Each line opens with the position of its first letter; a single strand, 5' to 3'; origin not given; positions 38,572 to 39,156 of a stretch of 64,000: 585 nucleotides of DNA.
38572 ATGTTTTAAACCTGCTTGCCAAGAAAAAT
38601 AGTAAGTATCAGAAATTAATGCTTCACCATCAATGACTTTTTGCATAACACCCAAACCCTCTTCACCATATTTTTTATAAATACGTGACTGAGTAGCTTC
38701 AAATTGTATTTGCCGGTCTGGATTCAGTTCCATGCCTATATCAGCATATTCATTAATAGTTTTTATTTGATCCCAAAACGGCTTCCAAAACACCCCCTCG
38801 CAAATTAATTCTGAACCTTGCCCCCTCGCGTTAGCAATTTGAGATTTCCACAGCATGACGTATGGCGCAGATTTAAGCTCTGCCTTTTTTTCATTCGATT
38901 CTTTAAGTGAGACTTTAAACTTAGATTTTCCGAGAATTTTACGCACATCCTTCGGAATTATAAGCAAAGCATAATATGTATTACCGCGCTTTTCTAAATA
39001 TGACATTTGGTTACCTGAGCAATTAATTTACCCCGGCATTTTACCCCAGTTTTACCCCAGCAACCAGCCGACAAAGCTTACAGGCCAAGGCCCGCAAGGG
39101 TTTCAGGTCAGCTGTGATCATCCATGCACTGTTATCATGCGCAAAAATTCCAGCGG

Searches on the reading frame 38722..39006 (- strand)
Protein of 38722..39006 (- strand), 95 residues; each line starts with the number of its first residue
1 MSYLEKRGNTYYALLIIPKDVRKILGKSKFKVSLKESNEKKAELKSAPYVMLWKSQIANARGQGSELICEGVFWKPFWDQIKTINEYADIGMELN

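Call 66: predict_structure(alignment_id=A3)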
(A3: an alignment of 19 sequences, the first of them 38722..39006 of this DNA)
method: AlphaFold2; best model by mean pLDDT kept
length: 95 residues; sequences in the alignment: 19
mean_pLDDT: 81.8   pTM: 0.62
mean pLDDT of the five models: 81.8, 80.1, 79.7, 77.9, 77.8
residues with pLDDT >= 90: 60; 70-90: 2; 50-70: 27; < 50: 6
segments of 3 or more residues with pLDDT < 50: 90-95
pLDDT, mean of each block of 10 residues (from residue 1): 92 97 97 97 96 95 67 62 54 40
secondary structure, 60 per line:
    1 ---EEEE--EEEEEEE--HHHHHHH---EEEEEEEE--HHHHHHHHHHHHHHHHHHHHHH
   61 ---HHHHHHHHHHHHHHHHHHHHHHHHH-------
elements in order: E4-7 E10-16 H19-25 E29-36 H39-60 H64-88

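Call 69: fold_search(model_id=the predicted structure, library=pdb)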
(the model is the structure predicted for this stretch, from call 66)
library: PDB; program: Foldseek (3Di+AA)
matches with E <= 10: 63; with E <= 0.001: 0
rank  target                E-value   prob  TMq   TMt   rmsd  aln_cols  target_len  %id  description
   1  8etj_3                1.2e+00  0.16  0.34  0.28  11.9        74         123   15  Fkbp39 associated 60S nascent ribosome State 2 (released 2022-11-30)
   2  8cwo_E                1.9e+00  0.06  0.21  0.19  11.8       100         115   13  Cutibacterium acnes 30S ribosomal subunit with Sarecycline bound, body domain only in the local refined map (released 2023-03-15)
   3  2bzn_A                2.4e+00  0.05  0.19  0.08   6.7        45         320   13  Crystal structure of human guanosine monophosphate reductase 2 GMPR2 in complex with IMP (released 2005-09-02)
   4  9a74_B                2.6e+00  0.03  0.19  0.07  15.6        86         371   12  Integrative model of YKUJ-NUSA by crosslinking MS and deep learning (released 2024-09-18)
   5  8eti_3                3.4e+00  0.05  0.26  0.15  26.8       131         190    8  Fkbp39 associated 60S nascent ribosome State 1 (released 2022-11-30)
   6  2bzn_C                3.8e+00  0.03  0.18  0.08  11.0        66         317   12  Crystal structure of human guanosine monophosphate reductase 2 GMPR2 in complex with IMP (released 2005-09-02)
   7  9xve_A                4.6e+00  0.02  0.12  0.03   7.4        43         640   14  Arabidopsis ISA1-ISA1 homodimer (released 2026-04-08)
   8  2bzn_B                4.9e+00  0.03  0.18  0.08   6.7        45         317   13  Crystal structure of human guanosine monophosphate reductase 2 GMPR2 in complex with IMP (released 2005-09-02)
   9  4p6z_S                5.3e+00  0.11  0.38  0.27   8.0        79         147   13  Crystal structure of the human BST2 cytoplasmic domain and the HIV-1 Vpu cytoplasmic domain bound to the clathrin adap (released 2014-05-21)
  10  7nhl_f                5.3e+00  0.03  0.19  0.13  11.0        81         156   15  VgaA-LC, an antibiotic resistance ABCF, in complex with 70S ribosome from Staphylococcus aureus (released 2021-05-05)
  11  2bzn_F                5.3e+00  0.02  0.18  0.07  10.2        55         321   13  Crystal structure of human guanosine monophosphate reductase 2 GMPR2 in complex with IMP (released 2005-09-02)
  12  5el5_42               5.6e+00  0.06  0.22  0.15   8.7        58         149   14  Structure of T. thermophilus 70S ribosome complex with mRNA and tRNALys in the A-site with a U-U mismatch in the seco (released 2016-01-27)
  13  4g6i_C                5.6e+00  0.06  0.21  0.12   5.7        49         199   16  Crystallographic structure of trimeric riboflavin synthase from Brucella abortus in complex with roseoflavin (released 2014-03-12)
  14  9xvv_A                5.6e+00  0.02  0.12  0.03   7.5        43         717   14  Maltoheptaose-bound Arabidopsis ISA2-ISA1-ISA1 heterotrimer (released 2026-04-08)
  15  7u3d_C                5.6e+00  0.01  0.14  0.03   9.2        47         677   13  Structure of S. venezuelae GlgX-c-di-GMP-acarbose complex (4.6) (released 2022-10-05)
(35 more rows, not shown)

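Call 70: search_protein_families(library=pfam, alignment_id=A3, max_evalue=10)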
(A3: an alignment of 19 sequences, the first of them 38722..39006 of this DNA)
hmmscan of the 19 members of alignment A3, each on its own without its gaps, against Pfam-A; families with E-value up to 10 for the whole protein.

A. member 1, window:38722-39006:- (95 aa): 1 family
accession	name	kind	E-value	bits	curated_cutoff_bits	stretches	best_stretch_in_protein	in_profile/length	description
PF20172.3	DUF6538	-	1.5e-09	37.8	27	1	3-61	1-59/60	Domain of unknown function (DUF6538)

B. families by the number of members that match (of 19 scanned): 5 families
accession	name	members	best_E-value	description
PF20172.3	DUF6538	19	3.2e-16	Domain of unknown function (DUF6538)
PF03475.19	YiiM_3-alpha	1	0.09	YiiM-like, 3-alpha helix domain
PF23702.2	ARM_ECM29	1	0.1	ECM29, ARM-like repeats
PF17377.7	DUF5399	1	0.12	Family of unknown function (DUF5399)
PF19817.4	DUF6300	1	0.16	Family of unknown function (DUF6300)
